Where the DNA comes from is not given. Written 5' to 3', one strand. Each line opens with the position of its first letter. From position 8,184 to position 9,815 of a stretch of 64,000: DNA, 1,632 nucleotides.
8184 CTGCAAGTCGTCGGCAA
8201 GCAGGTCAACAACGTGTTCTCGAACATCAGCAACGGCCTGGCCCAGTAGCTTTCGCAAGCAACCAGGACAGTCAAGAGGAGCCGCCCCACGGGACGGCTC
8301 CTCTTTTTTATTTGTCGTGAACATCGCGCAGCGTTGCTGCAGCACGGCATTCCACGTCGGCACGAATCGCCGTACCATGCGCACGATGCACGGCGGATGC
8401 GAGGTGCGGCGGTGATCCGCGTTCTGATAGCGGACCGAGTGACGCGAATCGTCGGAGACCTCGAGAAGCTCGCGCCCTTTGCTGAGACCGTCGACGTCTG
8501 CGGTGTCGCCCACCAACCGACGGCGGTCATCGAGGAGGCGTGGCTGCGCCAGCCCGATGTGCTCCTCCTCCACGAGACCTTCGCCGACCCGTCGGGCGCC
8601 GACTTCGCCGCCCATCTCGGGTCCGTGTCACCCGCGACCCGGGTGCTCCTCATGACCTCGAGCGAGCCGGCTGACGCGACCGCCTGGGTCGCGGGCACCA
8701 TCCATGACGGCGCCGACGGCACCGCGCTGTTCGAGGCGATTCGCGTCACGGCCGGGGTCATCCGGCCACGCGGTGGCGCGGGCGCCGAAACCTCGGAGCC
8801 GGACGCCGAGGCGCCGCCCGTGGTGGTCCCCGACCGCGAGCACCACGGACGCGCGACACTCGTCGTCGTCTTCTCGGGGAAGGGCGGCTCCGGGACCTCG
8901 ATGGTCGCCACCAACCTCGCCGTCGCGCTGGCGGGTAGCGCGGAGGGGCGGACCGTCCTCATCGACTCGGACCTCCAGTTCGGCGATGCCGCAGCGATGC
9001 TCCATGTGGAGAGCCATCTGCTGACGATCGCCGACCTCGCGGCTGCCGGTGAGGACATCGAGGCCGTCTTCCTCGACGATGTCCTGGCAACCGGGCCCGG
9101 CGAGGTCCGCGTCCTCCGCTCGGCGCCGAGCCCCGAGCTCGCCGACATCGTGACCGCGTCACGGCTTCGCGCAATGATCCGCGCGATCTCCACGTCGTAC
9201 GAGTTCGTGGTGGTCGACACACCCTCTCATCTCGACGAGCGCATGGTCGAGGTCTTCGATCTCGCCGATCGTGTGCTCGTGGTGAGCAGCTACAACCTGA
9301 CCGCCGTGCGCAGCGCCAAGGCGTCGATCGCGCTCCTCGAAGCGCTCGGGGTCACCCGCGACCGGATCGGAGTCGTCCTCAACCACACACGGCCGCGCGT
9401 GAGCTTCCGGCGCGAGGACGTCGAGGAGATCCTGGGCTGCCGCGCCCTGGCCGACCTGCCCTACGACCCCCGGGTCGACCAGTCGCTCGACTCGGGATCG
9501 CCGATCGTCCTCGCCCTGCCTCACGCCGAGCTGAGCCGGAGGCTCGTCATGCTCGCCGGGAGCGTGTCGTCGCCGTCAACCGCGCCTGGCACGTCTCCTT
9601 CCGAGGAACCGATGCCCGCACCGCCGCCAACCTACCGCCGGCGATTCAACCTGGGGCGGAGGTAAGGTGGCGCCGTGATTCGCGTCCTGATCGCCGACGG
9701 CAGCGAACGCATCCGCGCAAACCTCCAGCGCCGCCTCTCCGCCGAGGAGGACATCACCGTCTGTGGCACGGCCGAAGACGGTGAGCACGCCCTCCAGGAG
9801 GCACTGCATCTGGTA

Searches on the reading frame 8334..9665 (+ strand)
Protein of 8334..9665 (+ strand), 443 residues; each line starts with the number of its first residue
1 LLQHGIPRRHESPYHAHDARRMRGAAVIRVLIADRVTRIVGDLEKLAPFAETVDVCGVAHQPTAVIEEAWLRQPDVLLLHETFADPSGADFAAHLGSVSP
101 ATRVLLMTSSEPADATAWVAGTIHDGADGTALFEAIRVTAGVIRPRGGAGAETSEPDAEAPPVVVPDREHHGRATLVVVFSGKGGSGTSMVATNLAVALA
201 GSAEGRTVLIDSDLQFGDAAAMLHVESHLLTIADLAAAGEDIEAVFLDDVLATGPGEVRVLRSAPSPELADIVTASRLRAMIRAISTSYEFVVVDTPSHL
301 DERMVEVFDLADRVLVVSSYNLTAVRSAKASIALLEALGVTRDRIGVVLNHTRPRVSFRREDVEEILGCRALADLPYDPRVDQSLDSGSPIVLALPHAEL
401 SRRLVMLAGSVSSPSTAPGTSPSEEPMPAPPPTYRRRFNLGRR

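Call 7: search_protein_families(library=pfam, proteins=[window:8334-9665:+])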
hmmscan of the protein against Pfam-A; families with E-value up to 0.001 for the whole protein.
window:8334-9665:+ (443 aa): 5 families
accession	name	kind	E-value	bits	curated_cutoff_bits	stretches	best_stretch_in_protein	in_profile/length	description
PF10609.15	ParA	-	2.7e-12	47.1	27.1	1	176-408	5-242/246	NUBPL iron-transfer P-loop NTPase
PF01656.29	CbiA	-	1.2e-11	45.1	25.4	1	177-391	1-125/125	CobQ/CobB/MinD/ParA nucleotide binding domain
PF13614.12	AAA_31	-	5e-10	40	27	1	176-327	3-156/177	AAA domain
PF00142.24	Fer4_NifH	-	2.4e-05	24.4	25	1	178-263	3-86/271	4Fe-4S iron sulfur cluster binding proteins, NifH/frxC family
PF09140.17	MipZ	-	0.00019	21.3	20.7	0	176-314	2-125/262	ATPase MipZ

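Call 8: search_protein_families(library=ncbifam, proteins=[window:8334-9665:+])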
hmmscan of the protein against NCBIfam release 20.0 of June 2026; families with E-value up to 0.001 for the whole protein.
window:8334-9665:+ (443 aa): 19 families
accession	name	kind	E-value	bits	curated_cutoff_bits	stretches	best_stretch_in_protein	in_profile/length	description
TIGR01969.1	minD_arch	subfamily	2.6e-29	102.2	201.75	1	177-412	3-231/251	cell division ATPase MinD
TIGR01968.1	minD_bact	equivalog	7e-21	74.7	212.9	1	175-394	2-220/261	septum site-determining protein MinD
TIGR03815.1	CpaE_hom_Actino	equivalog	1.5e-19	70.4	154.45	1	168-390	105-320/340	septum site-determining protein Ssd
NF041546.1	ParA_partition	equivalog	1.9e-12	47.2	180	2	274-361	62-151/203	ParA family partition ATPase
TIGR03018.1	pepcterm_TyrKin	hypoth_equivalog_domain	9.6e-11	41.4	230.65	1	172-338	33-199/207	XrtA-associated tyrosine autokinase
NF041136.1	MrpORP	equivalog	1.8e-10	40.7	450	1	177-231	8-61/365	iron-sulfur cluster carrier protein MrpORP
TIGR01007.1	eps_fam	subfamily_domain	2.1e-10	40.5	108.05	1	177-353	20-191/204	polysaccharide biosynthesis tyrosine autokinase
NF007350.0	PRK09841.1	equivalog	4.6e-09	35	1248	1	178-351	535-702/726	tyrosine-protein kinase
TIGR03371.1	cellulose_yhjQ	equivalog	4.9e-08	32.8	157.85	0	176-213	3-39/246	cellulose biosynthesis protein BcsQ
NF008669.0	PRK11670.1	equivalog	5.4e-08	32.1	348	1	173-227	106-159/369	iron-sulfur cluster carrier protein ApbC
NF008568.0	PRK11519.1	equivalog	5.1e-07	28.3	1068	1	180-351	531-697/720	tyrosine-protein kinase Wzc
TIGR03029.1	EpsG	equivalog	2.2e-06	27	313.8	1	175-349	104-272/274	chain length determinant protein tyrosine kinase EpsG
NF033200.1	F430_CfbC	exception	4e-05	23.1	402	1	180-409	5-236/260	Ni-sirohydrochlorin a,c-diamide reductive cyclase ATP-dependent reductase subunit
NF052445.1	RespRegMctR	equivalog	5.6e-05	22.7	300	1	28-132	2-103/205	two-component system response regulator MctR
TIGR01287.1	nifH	equivalog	0.0001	21.7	394.35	1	178-267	3-90/275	nitrogenase iron protein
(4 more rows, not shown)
